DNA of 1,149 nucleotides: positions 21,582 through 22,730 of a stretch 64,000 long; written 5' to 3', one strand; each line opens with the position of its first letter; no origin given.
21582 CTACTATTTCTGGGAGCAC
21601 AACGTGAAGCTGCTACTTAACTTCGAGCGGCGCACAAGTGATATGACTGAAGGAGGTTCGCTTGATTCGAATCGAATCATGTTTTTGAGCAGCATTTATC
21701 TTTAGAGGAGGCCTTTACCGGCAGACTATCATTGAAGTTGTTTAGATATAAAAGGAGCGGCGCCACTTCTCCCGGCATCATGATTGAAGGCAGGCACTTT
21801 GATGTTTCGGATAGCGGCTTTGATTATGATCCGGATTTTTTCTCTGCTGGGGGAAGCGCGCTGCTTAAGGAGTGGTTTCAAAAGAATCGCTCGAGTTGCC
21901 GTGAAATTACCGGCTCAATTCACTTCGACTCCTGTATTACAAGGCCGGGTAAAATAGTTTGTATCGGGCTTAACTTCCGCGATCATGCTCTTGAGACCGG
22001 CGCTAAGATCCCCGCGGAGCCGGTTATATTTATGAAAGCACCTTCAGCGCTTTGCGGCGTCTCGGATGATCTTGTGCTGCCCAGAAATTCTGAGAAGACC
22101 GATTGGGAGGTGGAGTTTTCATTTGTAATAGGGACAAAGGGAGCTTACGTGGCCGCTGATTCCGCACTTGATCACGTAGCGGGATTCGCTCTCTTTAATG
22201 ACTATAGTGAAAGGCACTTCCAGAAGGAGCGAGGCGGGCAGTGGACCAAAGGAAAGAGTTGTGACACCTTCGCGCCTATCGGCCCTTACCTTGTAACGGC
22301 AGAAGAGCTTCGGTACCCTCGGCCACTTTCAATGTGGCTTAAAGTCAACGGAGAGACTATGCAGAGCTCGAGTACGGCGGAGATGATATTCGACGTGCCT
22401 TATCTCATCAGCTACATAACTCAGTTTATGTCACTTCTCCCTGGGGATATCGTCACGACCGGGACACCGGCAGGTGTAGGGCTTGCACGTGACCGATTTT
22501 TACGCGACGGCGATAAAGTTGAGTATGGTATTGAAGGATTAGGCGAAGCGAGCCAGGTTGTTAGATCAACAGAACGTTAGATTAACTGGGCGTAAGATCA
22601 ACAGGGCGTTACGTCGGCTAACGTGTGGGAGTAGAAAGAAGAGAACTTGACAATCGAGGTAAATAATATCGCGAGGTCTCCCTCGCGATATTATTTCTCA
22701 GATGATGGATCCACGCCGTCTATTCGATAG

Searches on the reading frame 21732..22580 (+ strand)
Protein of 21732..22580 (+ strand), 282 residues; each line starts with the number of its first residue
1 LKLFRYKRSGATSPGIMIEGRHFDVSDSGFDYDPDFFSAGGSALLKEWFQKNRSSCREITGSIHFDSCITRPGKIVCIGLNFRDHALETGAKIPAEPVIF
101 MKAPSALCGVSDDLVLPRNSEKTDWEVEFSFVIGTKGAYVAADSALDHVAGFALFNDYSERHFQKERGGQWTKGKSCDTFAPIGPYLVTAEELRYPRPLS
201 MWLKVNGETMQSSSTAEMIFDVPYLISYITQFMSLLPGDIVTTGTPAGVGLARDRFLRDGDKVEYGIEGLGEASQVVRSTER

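Call 45: search_protein_families(library=pfam, proteins=[window:21732-22580:+], max_evalue=0.001)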
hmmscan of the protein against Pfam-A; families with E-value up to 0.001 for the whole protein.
window:21732-22580:+ (282 aa): 1 family
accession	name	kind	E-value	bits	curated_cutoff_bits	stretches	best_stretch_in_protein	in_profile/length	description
PF01557.24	FAA_hydrolase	-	9.9e-68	228.4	23.9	1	74-277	1-213/214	Fumarylacetoacetate (FAA) hydrolase C-terminal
